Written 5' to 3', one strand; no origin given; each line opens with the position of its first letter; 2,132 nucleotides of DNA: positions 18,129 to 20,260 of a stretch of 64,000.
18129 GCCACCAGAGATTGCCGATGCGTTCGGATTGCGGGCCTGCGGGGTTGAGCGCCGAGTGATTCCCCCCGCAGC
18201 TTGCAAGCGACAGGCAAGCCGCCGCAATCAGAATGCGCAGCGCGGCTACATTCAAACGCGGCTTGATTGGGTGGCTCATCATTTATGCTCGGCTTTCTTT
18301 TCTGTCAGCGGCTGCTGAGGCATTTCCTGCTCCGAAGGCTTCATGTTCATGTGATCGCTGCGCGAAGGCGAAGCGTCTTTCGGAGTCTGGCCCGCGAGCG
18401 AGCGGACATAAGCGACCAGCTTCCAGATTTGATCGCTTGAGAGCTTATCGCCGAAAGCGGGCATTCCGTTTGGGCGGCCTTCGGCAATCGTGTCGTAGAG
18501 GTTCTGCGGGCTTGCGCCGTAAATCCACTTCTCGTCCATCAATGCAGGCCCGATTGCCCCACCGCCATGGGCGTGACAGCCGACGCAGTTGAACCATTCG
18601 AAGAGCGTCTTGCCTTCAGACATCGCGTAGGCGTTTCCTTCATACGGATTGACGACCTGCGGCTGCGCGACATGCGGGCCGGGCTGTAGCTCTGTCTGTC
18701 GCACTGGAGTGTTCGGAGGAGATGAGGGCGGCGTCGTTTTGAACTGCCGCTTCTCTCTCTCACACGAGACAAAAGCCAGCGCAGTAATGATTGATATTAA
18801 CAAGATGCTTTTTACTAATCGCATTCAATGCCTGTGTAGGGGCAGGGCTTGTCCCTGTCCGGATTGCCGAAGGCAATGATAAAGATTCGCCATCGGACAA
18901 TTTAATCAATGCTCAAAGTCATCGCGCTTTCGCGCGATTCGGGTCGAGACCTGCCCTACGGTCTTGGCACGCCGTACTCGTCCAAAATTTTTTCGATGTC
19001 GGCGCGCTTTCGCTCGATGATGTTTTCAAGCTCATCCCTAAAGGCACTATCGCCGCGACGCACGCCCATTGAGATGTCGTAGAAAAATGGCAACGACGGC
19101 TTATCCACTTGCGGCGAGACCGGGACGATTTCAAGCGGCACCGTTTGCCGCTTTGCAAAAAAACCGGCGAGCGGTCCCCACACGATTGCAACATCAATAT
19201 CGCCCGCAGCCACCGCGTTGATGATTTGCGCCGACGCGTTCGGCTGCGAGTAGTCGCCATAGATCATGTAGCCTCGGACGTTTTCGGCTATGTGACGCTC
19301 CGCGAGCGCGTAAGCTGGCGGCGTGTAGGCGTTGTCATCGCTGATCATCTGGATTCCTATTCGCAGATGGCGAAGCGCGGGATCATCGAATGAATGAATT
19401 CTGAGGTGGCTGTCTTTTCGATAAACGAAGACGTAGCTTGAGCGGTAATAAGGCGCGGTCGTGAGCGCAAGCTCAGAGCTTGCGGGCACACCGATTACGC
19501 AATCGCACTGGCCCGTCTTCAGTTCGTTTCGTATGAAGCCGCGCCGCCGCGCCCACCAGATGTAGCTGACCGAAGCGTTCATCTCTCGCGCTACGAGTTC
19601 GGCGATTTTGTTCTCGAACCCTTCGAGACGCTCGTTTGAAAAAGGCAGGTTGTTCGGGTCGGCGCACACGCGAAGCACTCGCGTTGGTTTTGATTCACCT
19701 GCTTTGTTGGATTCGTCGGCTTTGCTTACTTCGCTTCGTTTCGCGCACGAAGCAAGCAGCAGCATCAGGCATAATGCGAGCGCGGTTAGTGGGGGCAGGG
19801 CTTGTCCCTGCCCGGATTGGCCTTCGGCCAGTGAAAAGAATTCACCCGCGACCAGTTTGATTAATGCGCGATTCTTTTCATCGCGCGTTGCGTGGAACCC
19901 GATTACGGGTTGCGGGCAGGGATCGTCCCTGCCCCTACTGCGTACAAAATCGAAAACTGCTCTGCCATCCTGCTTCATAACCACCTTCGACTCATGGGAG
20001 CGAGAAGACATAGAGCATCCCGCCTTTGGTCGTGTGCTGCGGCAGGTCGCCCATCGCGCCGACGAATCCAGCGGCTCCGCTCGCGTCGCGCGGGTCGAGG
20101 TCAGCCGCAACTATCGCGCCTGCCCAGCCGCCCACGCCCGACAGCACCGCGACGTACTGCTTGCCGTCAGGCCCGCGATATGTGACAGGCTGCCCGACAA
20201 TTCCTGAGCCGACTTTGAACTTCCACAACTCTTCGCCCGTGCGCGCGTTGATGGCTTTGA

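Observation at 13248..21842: Contiguous same-strand block: XoxF-XoxJ + cytochrome c + caa3 oxidase (II-I-III-IV?-CtaG)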

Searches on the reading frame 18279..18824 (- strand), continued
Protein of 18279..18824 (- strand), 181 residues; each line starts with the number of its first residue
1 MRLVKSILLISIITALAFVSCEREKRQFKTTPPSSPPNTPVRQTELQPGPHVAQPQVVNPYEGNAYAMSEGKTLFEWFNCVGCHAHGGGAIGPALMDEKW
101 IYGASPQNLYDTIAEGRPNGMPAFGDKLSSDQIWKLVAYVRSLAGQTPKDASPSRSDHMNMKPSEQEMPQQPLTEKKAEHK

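Call 29: find_encoding_contigs(protein=P0001, flank=10000, max_places=4)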
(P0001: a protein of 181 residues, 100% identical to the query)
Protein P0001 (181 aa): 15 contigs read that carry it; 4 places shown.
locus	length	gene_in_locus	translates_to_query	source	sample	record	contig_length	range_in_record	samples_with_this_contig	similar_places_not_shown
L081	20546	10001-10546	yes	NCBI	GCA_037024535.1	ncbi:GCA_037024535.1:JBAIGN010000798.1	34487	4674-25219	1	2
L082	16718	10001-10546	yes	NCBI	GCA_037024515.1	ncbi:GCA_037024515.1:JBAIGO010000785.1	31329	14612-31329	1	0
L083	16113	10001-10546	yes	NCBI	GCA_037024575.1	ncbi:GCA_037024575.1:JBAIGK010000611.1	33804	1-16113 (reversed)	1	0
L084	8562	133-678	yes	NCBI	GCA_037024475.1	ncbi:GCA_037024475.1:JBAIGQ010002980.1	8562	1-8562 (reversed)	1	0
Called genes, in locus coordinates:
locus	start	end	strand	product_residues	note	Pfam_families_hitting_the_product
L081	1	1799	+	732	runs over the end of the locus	PF01145:Band_7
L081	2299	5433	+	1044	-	PF01590:GAF, PF13185:GAF_2, PF00989:PAS, PF08448:PAS_4, PF13426:PAS_9, PF08447:PAS_3, PF01590:GAF, PF13185:GAF_2, +5 more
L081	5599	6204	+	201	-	PF01209:Ubie_methyltran, PF05175:MTS, PF13489:Methyltransf_23, PF06325:PrmA (weak), PF13847:Methyltransf_31, PF13649:Methyltransf_25, PF08241:Methyltransf_11, PF08242:Methyltransf_12, +1 more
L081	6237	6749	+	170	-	PF20730:YetF_N, PF04239:DUF421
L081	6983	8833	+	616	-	PF01011:PQQ, PF13360:PQQ_2 (weak), PF13570:Beta-prop_ACSF4 (faint), PF13360:PQQ_2, PF01011:PQQ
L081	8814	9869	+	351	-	PF00497:SBP_bac_3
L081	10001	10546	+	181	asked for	PF00034:Cytochrom_C, PF13442:Cytochrome_CBB3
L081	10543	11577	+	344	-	PF00116:COX2, PF00034:Cytochrom_C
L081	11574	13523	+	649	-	PF00115:COX1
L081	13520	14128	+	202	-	PF00510:COX3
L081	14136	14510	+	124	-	-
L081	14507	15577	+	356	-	PF09678:Caa3_CtaG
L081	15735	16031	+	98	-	-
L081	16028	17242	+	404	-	PF01566:Nramp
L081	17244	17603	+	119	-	-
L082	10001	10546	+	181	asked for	PF00034:Cytochrom_C, PF13442:Cytochrome_CBB3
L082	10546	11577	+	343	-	PF00116:COX2, PF00034:Cytochrom_C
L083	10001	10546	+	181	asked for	PF00034:Cytochrom_C, PF13442:Cytochrome_CBB3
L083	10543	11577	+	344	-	PF00116:COX2, PF00034:Cytochrom_C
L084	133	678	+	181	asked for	PF00034:Cytochrom_C, PF13442:Cytochrome_CBB3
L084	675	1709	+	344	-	PF00116:COX2, PF00034:Cytochrom_C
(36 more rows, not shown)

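Call 34: find_related_loci(query=A1, collection=metagenome_contigs, flank=8000)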
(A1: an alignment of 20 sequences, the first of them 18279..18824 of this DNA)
Query A1 (181 aa) in metagenome_contigs; peptide patterns used: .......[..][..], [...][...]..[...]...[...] (x = any residue, [..] = any of these).
600 stretches matched a pattern (row limit reached: there are more); 590 encode a relative of the query (tblastn E <= 1e-3); the best 80 are kept; 80 distinct loci.
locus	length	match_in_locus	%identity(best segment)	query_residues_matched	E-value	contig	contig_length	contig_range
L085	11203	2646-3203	49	1-180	2e-61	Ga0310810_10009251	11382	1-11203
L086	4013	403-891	55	1-166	2e-61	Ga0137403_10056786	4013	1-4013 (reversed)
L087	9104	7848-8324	55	9-166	1e-59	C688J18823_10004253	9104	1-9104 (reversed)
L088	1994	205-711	54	1-166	1e-60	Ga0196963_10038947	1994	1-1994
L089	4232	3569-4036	56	12-166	1e-59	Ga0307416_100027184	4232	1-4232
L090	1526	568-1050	57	5-165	8e-62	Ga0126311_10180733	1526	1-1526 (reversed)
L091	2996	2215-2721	50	4-171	2e-59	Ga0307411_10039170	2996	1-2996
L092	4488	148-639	54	21-180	3e-59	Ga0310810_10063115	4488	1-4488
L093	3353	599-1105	50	4-171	3e-59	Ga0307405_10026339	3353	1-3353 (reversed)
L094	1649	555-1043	51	1-165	4e-60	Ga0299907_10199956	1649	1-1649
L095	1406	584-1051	54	12-166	5e-61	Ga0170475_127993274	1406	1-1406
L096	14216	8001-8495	55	8-172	3e-58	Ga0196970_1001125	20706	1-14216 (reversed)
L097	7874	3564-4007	61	21-168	2e-58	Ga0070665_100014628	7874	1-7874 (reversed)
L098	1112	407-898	55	6-171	1e-61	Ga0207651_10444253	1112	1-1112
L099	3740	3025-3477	56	21-171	7e-58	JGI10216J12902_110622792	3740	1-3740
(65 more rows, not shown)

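Call 35: search_solved_structures(query=A1, max_evalue=0.001, show_alignments=0)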
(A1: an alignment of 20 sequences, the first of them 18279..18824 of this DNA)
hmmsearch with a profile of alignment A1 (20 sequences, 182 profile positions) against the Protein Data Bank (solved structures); distinct sequences matched with E-value up to 0.001: 60.
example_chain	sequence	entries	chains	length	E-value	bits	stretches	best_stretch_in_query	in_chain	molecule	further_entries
3mk7_C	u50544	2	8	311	2.1e-32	115.6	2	57-142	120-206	Cytochrome c oxidase, cbb3-type, subunit P | Cbb3-type cytochrome c oxidase subunit CcoP1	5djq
8smr_G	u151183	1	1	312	1.7e-29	106.1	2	59-143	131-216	Cbb3-type cytochrome c oxidase subunit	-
9g83_v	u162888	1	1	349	9.2e-27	97.2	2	67-146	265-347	Cbb3-type cytochrome c oxidase subunit CcoP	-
8snh_G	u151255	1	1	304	5.1e-26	94.8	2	60-143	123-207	Cbb3-type cytochrome c oxidase subunit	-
6xkw_p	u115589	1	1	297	9.1e-23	84.2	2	70-146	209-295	Cbb3-type cytochrome c oxidase subunit CcoP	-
6xkx_p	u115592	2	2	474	1.2e-22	83.7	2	70-147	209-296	Cbb3-type cytochrome c oxidase subunit CcoP,Cytochrome c-type cyt cy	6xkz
7c90_A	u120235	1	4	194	4.7e-11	46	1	57-145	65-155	Cytochrome c, mono-and diheme variant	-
7vzr_C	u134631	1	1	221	9.5e-11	45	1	51-148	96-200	Cytochrome c, mono-and diheme variants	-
7vzg_C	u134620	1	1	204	1.8e-10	44.1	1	45-148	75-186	Cytochrome c, mono-and diheme variants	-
3dmi_A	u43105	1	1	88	2.2e-10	43.8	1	69-143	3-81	cytochrome c6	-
2c8s_A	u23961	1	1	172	8.8e-10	41.8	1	58-167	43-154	CYTOCHROME C-L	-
6hwh_M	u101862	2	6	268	5.1e-09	39.4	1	18-143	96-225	Cytochrome bc1 complex cytochrome c subunit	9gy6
8ovc_O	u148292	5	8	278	5.7e-09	39.2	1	19-143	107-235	Cytochrome bc1 complex cytochrome c subunit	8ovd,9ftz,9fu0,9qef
6h5l_B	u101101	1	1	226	6.5e-09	39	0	104-145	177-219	Conserved hypothetical cytochrome protein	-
6adq_C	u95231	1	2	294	6.9e-09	38.9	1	19-143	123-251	Cytochrome bc1 complex cytochrome c subunit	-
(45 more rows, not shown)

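Call 68: predict_structure(alignment_id=A3)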
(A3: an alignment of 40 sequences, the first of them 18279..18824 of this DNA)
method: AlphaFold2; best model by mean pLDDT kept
length: 181 residues; sequences in the alignment: 40
mean_pLDDT: 69.1   pTM: 0.50
mean pLDDT of the five models: 69.1, 67.7, 67.1, 66.4, 57.2
residues with pLDDT >= 90: 11; 70-90: 76; 50-70: 62; < 50: 32
segments of 3 or more residues with pLDDT < 50: 84-91, 158-180
pLDDT, mean of each block of 10 residues (from residue 1): 79 85 65 57 65 72 85 80 43 58 76 78 83 90 81 58 45 43 50
secondary structure, 60 per line:
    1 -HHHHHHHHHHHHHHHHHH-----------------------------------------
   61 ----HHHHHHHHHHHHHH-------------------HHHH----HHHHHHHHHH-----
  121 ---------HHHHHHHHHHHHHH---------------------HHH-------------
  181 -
elements in order: H2-19 H65-78 H98-101 H106-115 H130-143

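Call 70: fold_search(model_id=the predicted structure, library=pdb)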
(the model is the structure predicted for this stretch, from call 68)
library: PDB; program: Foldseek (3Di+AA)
matches with E <= 10: 133; with E <= 0.001: 0
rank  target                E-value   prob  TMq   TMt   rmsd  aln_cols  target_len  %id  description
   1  1gdv                  3.8e-03  1.00  0.33  0.64   5.5        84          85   28  CRYSTAL STRUCTURE OF CYTOCHROME C6 FROM RED ALGA PORPHYRA YEZOENSIS AT 1.57 A RESOLUTION (released 2001-04-06)
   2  9krd_D                3.8e-03  1.00  0.33  0.65   5.9        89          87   27  CRYSTAL STRUCTURE OF REDUCED CYTOCHROME C6 FROM SYNECHOCOCCUS ELONGATUS PCC 7942 (released 2025-01-29)
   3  7c90_C                5.3e-03  1.00  0.34  0.41   6.1       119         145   28  Crystal structure of Cytochrome CL from the marine methylotrophic bacterium Methylophaga aminisulfidivorans MPT (Ma-Cy (released 2020-07-22)
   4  9krr_A                7.0e-03  1.00  0.33  0.63   5.9        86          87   28  CRYSTAL STRUCTURE OF REDUCED CYTOCHROME C6 FROM Synechocystis PCC 6803 (released 2025-01-29)
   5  7c90_A                8.3e-03  1.00  0.34  0.40   5.5       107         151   31  Crystal structure of Cytochrome CL from the marine methylotrophic bacterium Methylophaga aminisulfidivorans MPT (Ma-Cy (released 2020-07-22)
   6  9krd_C                8.8e-03  1.00  0.34  0.65   5.6        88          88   27  CRYSTAL STRUCTURE OF REDUCED CYTOCHROME C6 FROM SYNECHOCOCCUS ELONGATUS PCC 7942 (released 2025-01-29)
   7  3dmi                  9.3e-03  1.00  0.32  0.62   5.4        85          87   29  Crystallization and Structural Analysis of Cytochrome c6 from the Diatom Phaeodactylum tricornutum at 1.5 A resolution (released 2009-03-17)
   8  7c90_D                9.3e-03  1.00  0.34  0.40   5.5       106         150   30  Crystal structure of Cytochrome CL from the marine methylotrophic bacterium Methylophaga aminisulfidivorans MPT (Ma-Cy (released 2020-07-22)
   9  9krc_A                9.9e-03  1.00  0.32  0.60   5.7        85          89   28  CRYSTAL STRUCTURE OF OXIDIIZED CYTOCHROME C6 FROM SYNECHOCOCCUS ELONGATUS PCC 7942 (released 2025-01-29)
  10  5mxz                  9.9e-03  1.00  0.29  0.58   5.5        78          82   27  Kustc0563 Y40F mutant (released 2018-02-14)
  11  9krr_B                1.4e-02  1.00  0.33  0.65   5.4        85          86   28  CRYSTAL STRUCTURE OF REDUCED CYTOCHROME C6 FROM Synechocystis PCC 6803 (released 2025-01-29)
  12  2zbo_A                1.4e-02  1.00  0.31  0.61   5.4        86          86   29  Crystal structure of low-redox-potential cytochrom c6 from brown alga Hizikia fusiformis at 1.6 A resolution (released 2008-09-30)
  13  6tsy_C                1.6e-02  1.00  0.31  0.61   6.0        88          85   27  Cytochrome c6 from Thermosynechococcus elongatus in a monoclinic space group (released 2020-01-15)
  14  7vzr_c                1.6e-02  1.00  0.26  0.32   7.5        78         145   32  Structure of the Acidobacteria homodimeric reaction center bound with cytochrome c (the smaller form) (released 2022-12-28)
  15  1c6o_A                1.7e-02  1.00  0.32  0.60   5.4        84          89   30  CRYSTAL STRUCTURE OF OXIDIZED CYTOCHROME C6 FROM THE GREEN ALGAE SCENEDESMUS OBLIQUUS (released 2000-04-12)
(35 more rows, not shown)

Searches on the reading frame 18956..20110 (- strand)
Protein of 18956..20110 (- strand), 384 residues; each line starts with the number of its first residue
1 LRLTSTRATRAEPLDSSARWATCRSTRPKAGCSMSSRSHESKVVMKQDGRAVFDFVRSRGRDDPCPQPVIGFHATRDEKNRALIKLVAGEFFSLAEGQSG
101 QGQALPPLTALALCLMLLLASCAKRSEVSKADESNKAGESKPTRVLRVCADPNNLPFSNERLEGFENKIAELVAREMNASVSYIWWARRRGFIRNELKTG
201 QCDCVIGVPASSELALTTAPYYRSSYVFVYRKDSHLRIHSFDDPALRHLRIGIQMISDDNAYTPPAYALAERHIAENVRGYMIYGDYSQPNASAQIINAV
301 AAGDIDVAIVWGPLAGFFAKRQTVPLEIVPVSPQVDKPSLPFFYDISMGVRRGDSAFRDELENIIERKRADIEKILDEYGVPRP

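Call 3: search_protein_families(library=pfam, proteins=[window:18956-20110:-])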
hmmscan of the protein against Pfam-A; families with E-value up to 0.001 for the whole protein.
window:18956-20110:- (384 aa): 2 families
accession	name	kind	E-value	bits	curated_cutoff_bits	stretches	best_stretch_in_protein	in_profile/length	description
PF00497.25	SBP_bac_3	-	1.3e-09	38.4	26.4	1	146-380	1-130/132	Bacterial extracellular solute-binding proteins, family 3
PF13531.11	SBP_bac_11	-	4.4e-05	23.8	25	1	214-336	67-185/227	Bacterial extracellular solute-binding protein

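Call 4: search_protein_families(library=ncbifam, proteins=[window:18956-20110:-])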
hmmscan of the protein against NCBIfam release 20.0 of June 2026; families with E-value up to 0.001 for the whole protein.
window:18956-20110:- (384 aa): 2 families
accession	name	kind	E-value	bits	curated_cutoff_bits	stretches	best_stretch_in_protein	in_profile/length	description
TIGR03871.1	ABC_peri_MoxJ_2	subfamily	6.8e-92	307.3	212.15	1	146-383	2-231/232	quinoprotein dehydrogenase-associated putative ABC transporter substrate-binding protein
TIGR03870.1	ABC_MoxJ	equivalog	4.5e-46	157.3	258.1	1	146-382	2-244/246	methanol oxidation system protein MoxJ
